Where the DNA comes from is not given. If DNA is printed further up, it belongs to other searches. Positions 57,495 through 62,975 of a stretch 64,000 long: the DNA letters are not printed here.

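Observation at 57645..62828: Single 1727-aa polypeptide fusing a split-RecA2 DExH helicase, DUF1998 with a 4-Cys cluster, and a C-terminal Vsr/DUF559-like endonuclease module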

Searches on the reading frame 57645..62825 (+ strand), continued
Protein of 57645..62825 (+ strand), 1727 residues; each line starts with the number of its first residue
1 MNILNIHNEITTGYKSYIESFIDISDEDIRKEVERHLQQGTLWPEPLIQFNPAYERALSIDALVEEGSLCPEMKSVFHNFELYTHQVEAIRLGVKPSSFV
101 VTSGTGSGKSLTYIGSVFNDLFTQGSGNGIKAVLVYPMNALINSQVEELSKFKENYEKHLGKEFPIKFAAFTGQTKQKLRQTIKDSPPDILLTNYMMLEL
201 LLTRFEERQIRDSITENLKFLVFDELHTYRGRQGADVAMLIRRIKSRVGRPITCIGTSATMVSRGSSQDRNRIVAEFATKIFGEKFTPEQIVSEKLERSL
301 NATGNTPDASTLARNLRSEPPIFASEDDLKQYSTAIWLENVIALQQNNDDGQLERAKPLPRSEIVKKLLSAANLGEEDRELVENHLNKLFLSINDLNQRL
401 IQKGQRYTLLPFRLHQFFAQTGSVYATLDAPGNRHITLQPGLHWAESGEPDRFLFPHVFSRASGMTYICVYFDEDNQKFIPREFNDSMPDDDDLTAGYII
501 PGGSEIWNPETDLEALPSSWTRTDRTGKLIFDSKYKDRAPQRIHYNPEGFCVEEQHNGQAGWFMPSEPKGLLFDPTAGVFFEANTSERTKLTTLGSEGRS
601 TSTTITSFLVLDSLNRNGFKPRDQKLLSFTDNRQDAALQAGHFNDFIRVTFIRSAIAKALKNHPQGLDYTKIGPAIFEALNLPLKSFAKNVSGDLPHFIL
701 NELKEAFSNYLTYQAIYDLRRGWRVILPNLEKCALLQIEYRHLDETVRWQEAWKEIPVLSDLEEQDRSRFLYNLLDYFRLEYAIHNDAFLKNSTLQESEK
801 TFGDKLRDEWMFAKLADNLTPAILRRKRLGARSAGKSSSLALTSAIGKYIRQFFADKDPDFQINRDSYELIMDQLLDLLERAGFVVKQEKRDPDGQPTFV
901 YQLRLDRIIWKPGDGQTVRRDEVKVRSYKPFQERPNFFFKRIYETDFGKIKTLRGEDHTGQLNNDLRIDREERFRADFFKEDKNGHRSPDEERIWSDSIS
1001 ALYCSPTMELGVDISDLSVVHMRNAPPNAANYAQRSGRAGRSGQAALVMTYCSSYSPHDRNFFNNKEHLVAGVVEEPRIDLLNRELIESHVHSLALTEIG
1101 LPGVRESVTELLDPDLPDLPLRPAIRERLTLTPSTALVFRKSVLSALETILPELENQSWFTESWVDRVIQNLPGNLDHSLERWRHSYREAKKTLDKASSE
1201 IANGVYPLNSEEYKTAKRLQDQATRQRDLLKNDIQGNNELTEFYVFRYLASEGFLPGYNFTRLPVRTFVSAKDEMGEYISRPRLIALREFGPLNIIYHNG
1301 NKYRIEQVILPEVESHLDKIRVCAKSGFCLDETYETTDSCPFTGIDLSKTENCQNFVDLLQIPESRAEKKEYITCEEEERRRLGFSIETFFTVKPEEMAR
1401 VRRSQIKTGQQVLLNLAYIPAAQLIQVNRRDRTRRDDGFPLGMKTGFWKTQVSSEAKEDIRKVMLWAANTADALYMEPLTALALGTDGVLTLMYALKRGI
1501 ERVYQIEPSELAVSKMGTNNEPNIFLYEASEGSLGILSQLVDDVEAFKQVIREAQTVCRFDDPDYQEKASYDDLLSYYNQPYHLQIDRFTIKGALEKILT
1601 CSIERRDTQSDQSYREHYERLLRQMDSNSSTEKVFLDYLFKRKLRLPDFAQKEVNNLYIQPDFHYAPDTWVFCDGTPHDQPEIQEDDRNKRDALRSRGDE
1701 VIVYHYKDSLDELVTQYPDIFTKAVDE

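Call 10: find_homologous_proteins(query=window:57645-62825:+, max_evalue=0.00001)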
Query window:57645-62825:+ (1727 aa): 8000 proteins with E <= 0.00001 among 8000 candidates; the best 120 are listed.
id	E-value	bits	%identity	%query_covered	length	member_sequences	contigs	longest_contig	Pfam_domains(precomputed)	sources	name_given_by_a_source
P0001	0.0e+0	3978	100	100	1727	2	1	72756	PF00270.36,PF00271.38,PF04851.22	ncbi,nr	ncbi:MAG: DEAD/DEAH box helicase [Opitutales bacterium]|nr:DEAD/DEAH box helicase [Opitutales bacter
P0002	0.0e+0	3065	75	100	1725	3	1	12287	PF00270.36,PF00271.38,PF04851.22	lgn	-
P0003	0.0e+0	3057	76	100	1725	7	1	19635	PF00270.36,PF00271.38,PF04851.22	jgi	-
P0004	0.0e+0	3053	76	100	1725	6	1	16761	PF00270.36,PF00271.38,PF04851.22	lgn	-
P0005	0.0e+0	2195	58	100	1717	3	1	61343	PF00270.36,PF00271.38,PF04851.22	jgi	jgi:hypothetical protein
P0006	0.0e+0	2178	57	100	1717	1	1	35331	PF00270.36,PF00271.38,PF04851.22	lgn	-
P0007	0.0e+0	2176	57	100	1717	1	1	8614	PF00270.36,PF00271.38,PF04851.22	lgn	-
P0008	0.0e+0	2174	57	100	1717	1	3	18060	PF00270.36,PF00271.38,PF04851.22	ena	-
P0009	0.0e+0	2171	57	100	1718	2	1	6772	PF00270.36,PF00271.38,PF04851.22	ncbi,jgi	jgi:hypothetical protein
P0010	0.0e+0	2169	57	100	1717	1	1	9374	PF00270.36,PF00271.38,PF04851.22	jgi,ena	jgi:hypothetical protein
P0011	0.0e+0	2168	57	100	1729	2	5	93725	PF00270.36,PF00271.38,PF04851.22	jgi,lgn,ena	-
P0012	0.0e+0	2167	57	100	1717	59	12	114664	PF00270.36,PF00271.38,PF04851.22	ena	-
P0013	0.0e+0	2163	56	100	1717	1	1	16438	PF00270.36,PF00271.38,PF04851.22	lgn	-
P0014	0.0e+0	2163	57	100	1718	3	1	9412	PF00270.36,PF00271.38,PF04851.22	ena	-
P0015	0.0e+0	2162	57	100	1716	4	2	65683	PF00270.36,PF00271.38,PF04851.22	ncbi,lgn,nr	ncbi:MAG: DEAD/DEAH box helicase [Verrucomicrobiales bacterium]|nr:DEAD/DEAH box helicase [Verrucomi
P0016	0.0e+0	2160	56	100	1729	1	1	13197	PF00270.36,PF09369.16,PF00271.38,PF04851.22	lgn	-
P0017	0.0e+0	2158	56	100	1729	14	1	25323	PF00270.36,PF09369.16,PF00271.38,PF04851.22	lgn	-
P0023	0.0e+0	2142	56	100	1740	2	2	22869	PF00270.36,PF00271.38,PF04851.22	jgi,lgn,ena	-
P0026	0.0e+0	2136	56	100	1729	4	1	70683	PF00270.36,PF09369.16,PF00271.38,PF04851.22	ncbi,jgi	-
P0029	0.0e+0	2122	56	100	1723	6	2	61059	PF00270.36,PF09369.16,PF00271.38,PF04851.22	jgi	jgi:hypothetical protein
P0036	0.0e+0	1987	52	100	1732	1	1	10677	PF00270.36,PF09369.16,PF00271.38,PF04851.22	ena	-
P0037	0.0e+0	1973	52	100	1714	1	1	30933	PF00270.36,PF09369.16,PF00271.38,PF04851.22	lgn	-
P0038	0.0e+0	1972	52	100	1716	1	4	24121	PF00270.36,PF09369.16,PF00271.38,PF04851.22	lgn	-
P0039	0.0e+0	1969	52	100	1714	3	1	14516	PF00270.36,PF09369.16,PF00271.38,PF04851.22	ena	-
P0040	0.0e+0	1967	52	100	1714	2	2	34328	PF00270.36,PF09369.16,PF00271.38,PF04851.22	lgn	-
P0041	0.0e+0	1963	52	100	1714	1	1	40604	PF00270.36,PF09369.16,PF00271.38,PF04851.22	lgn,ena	-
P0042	0.0e+0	1959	52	100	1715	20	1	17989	PF00270.36,PF09369.16,PF00271.38,PF04851.22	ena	-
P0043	0.0e+0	1958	52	100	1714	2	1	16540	PF00270.36,PF09369.16,PF00271.38,PF04851.22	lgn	-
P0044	0.0e+0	1950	52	100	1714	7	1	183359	PF00270.36,PF09369.16,PF00271.38,PF04851.22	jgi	jgi:hypothetical protein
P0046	0.0e+0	1941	51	100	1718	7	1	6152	PF00270.36,PF09369.16,PF00271.38,PF04851.22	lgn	-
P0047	0.0e+0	1939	51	100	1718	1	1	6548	PF00270.36,PF09369.16,PF00271.38,PF04851.22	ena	-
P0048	0.0e+0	1938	51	100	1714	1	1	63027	PF00270.36,PF09369.16,PF00271.38,PF04851.22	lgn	-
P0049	0.0e+0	1933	51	100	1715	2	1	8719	PF00270.36,PF09369.16,PF00271.38,PF04851.22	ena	-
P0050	0.0e+0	1932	52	100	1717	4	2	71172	PF00270.36,PF09369.16,PF00271.38,PF04851.22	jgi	jgi:Lhr-like helicase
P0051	0.0e+0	1930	51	100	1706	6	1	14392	PF00270.36,PF09369.16,PF00271.38,PF04851.22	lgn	-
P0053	0.0e+0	1925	50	100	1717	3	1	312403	PF00270.36,PF09369.16,PF00271.38,PF04851.22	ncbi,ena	-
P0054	0.0e+0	1920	51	100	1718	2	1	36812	PF00270.36,PF09369.16,PF00271.38,PF04851.22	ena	-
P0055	0.0e+0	1919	51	100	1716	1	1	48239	PF00270.36,PF09369.16,PF00271.38,PF04851.22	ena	-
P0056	0.0e+0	1914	52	100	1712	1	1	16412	PF00270.36,PF09369.16,PF00271.38,PF04851.22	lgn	-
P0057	0.0e+0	1911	51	100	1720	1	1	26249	PF00270.36,PF09369.16,PF00271.38,PF04851.22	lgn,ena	-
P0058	0.0e+0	1908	51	100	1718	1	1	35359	PF00270.36,PF09369.16,PF00271.38,PF04851.22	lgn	-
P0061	0.0e+0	1904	50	100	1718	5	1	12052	PF00270.36,PF09369.16,PF00271.38,PF04851.22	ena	-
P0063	0.0e+0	1891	51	100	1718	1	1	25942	PF00270.36,PF09369.16,PF00271.38,PF04851.22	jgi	-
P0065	0.0e+0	1878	50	100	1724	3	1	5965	PF00270.36,PF09369.16,PF00271.38,PF04851.22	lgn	-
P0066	0.0e+0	1876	51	100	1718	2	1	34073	PF00270.36,PF09369.16,PF00271.38,PF04851.22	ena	-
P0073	0.0e+0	1867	50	100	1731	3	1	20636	PF00270.36,PF09369.16,PF00271.38,PF04851.22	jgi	-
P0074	0.0e+0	1861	50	100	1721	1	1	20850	PF00270.36,PF09369.16,PF00271.38,PF04851.22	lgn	-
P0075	0.0e+0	1860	50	100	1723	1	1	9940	PF00270.36,PF09369.16,PF00271.38,PF04851.22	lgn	-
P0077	0.0e+0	1859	51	100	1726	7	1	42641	PF00270.36,PF09369.16,PF00271.38,PF04851.22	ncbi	-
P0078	0.0e+0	1859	50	100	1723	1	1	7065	PF00270.36,PF09369.16,PF00271.38,PF04851.22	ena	-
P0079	0.0e+0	1859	50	100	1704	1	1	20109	PF00270.36,PF09369.16,PF00271.38,PF04851.22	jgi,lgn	jgi:superfamily II DNA or RNA helicase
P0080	0.0e+0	1858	50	100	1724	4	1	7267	PF00270.36,PF09369.16,PF00271.38,PF04851.22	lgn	-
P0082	0.0e+0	1857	50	100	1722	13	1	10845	PF00270.36,PF09369.16,PF00271.38,PF04851.22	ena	-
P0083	0.0e+0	1857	49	100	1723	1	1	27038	PF00270.36,PF09369.16,PF00271.38,PF04851.22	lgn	-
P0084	0.0e+0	1854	50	100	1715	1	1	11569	PF00270.36,PF09369.16,PF00271.38,PF04851.22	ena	-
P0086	0.0e+0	1853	49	100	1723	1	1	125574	PF00270.36,PF09369.16,PF00271.38,PF04851.22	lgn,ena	-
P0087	0.0e+0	1853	50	100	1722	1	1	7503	PF00270.36,PF09369.16,PF00271.38,PF04851.22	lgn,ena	-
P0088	0.0e+0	1851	49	100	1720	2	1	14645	PF00270.36,PF09369.16,PF00271.38,PF04851.22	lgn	-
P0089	0.0e+0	1850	50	100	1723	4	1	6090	PF00270.36,PF09369.16,PF00271.38,PF04851.22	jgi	jgi:superfamily II DNA/RNA helicase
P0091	0.0e+0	1849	50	100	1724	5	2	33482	PF00270.36,PF09369.16,PF00271.38,PF04851.22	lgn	-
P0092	0.0e+0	1848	49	100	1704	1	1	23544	PF00270.36,PF09369.16,PF00271.38,PF04851.22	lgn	-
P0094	0.0e+0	1845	50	100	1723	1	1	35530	PF00270.36,PF09369.16,PF00271.38,PF04851.22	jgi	-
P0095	0.0e+0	1845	50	100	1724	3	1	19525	PF00270.36,PF09369.16,PF00271.38,PF04851.22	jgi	jgi:hypothetical protein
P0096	0.0e+0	1845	49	100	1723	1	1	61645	PF00270.36,PF09369.16,PF00271.38,PF04851.22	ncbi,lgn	-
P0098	0.0e+0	1845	49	100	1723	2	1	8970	PF00270.36,PF09369.16,PF00271.38,PF04851.22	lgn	-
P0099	0.0e+0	1845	50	100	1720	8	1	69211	PF00270.36,PF09369.16,PF00271.38,PF04851.22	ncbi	-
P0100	0.0e+0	1844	49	100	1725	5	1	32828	PF00270.36,PF09369.16,PF00271.38,PF04851.22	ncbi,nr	ncbi:MAG: putative ATP-dependent helicase Lhr [bacterium ADurb.Bin236]|nr:MAG: putative ATP-dependen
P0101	0.0e+0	1844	49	100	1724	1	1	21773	PF00270.36,PF09369.16,PF00271.38,PF04851.22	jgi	jgi:superfamily II DNA/RNA helicase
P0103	0.0e+0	1841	49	100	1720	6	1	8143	PF00270.36,PF09369.16,PF00271.38,PF04851.22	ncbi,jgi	jgi:superfamily II DNA/RNA helicase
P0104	0.0e+0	1840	49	100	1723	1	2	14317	PF00270.36,PF09369.16,PF00271.38,PF04851.22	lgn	-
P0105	0.0e+0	1839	49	100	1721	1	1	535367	PF00270.36,PF09369.16,PF00271.38,PF04851.22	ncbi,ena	-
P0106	0.0e+0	1838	49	100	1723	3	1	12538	PF00270.36,PF09369.16,PF00271.38,PF04851.22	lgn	-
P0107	0.0e+0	1838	49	100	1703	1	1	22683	PF00270.36,PF09369.16,PF00271.38,PF04851.22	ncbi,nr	ncbi:MAG: DEAD/DEAH box helicase [Candidatus Latescibacteria bacterium]|nr:DEAD/DEAH box helicase [C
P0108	0.0e+0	1837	49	100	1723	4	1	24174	PF00270.36,PF09369.16,PF00271.38,PF04851.22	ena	-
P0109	0.0e+0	1837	49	100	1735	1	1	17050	PF00270.36,PF00271.38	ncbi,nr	ncbi:DEAD/DEAH box helicase [Akkermansiaceae bacterium]|nr:DEAD/DEAH box helicase [Akkermansiaceae b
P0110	0.0e+0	1837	50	100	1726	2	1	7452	PF00270.36,PF09369.16,PF00271.38,PF04851.22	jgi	jgi:superfamily II DNA/RNA helicase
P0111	0.0e+0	1837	49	100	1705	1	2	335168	PF00270.36,PF09369.16,PF00271.38,PF04851.22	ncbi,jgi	jgi:superfamily II DNA/RNA helicase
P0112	0.0e+0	1836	49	100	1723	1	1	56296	PF00270.36,PF09369.16,PF00271.38,PF04851.22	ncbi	-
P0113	0.0e+0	1836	49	100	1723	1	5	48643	PF00270.36,PF09369.16,PF00271.38,PF04851.22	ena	-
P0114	0.0e+0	1836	49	100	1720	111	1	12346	PF00270.36,PF09369.16,PF00271.38,PF04851.22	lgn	-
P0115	0.0e+0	1836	50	100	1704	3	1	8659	PF00270.36,PF09369.16,PF00271.38,PF04851.22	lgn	-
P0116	0.0e+0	1835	49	100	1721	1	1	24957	PF00270.36,PF09369.16,PF00271.38,PF04851.22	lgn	-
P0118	0.0e+0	1835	49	100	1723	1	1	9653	PF00270.36,PF09369.16,PF00271.38,PF04851.22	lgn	-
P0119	0.0e+0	1835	50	100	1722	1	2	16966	PF00270.36,PF09369.16,PF00271.38,PF04851.22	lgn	-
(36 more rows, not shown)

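Call 11: find_encoding_contigs(protein=P0005, flank=10000, max_places=2)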
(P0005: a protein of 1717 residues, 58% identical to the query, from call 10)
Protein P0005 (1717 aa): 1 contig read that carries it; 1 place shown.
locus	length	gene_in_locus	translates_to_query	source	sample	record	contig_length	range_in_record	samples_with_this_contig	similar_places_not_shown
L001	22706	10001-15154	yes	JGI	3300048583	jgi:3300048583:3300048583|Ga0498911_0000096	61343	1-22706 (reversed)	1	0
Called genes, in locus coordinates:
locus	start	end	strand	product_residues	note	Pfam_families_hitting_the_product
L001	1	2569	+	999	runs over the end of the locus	PF25852:DUF6242_C (faint), PF02012:BNR (faint), PF15902:Sortilin-Vps10 (faint), PF13884:Peptidase_S74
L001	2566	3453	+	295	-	-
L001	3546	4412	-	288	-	PF12705:PDDEXK_1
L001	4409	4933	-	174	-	-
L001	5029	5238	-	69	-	-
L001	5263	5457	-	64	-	-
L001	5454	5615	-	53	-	-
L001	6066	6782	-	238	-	-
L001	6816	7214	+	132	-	-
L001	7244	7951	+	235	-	-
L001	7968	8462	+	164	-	PF13280:WYL (weak)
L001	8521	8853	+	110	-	-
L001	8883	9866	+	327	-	-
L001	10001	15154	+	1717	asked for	PF00270:DEAD, PF04851:ResIII (weak), PF00271:Helicase_C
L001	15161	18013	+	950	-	PF00176:SNF2-rel_dom, PF00270:DEAD, PF04851:ResIII (weak), PF00271:Helicase_C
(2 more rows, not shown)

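Call 12: find_encoding_contigs(protein=P0053, flank=10000, max_places=2)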
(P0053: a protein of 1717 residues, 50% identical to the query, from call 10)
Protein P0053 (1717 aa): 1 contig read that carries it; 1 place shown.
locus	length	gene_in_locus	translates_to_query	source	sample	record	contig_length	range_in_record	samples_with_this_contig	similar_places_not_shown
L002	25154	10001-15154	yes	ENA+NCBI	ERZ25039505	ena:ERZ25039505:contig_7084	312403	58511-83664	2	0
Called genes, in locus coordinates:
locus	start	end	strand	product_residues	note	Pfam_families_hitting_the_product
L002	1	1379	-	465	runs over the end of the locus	PF00924:MS_channel_2nd, PF21082:MS_channel_3rd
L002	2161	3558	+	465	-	PF00589:Phage_integrase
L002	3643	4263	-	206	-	-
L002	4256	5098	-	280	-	PF14281:PDDEXK_4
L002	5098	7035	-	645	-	PF00004:AAA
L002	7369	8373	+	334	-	PF13280:WYL, PF25583:WCX (weak)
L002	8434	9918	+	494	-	PF11074:DUF2779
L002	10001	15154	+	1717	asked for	PF00270:DEAD, PF04851:ResIII, PF00271:Helicase_C (weak), PF09369:MZB (faint)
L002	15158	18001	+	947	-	PF00176:SNF2-rel_dom, PF00270:DEAD (weak), PF04851:ResIII, PF00271:Helicase_C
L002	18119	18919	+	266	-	PF09407:AbiEi_1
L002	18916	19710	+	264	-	PF08843:AbiEii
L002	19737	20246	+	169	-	PF22522:DUF6998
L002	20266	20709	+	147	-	-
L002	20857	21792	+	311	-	-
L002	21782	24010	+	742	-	-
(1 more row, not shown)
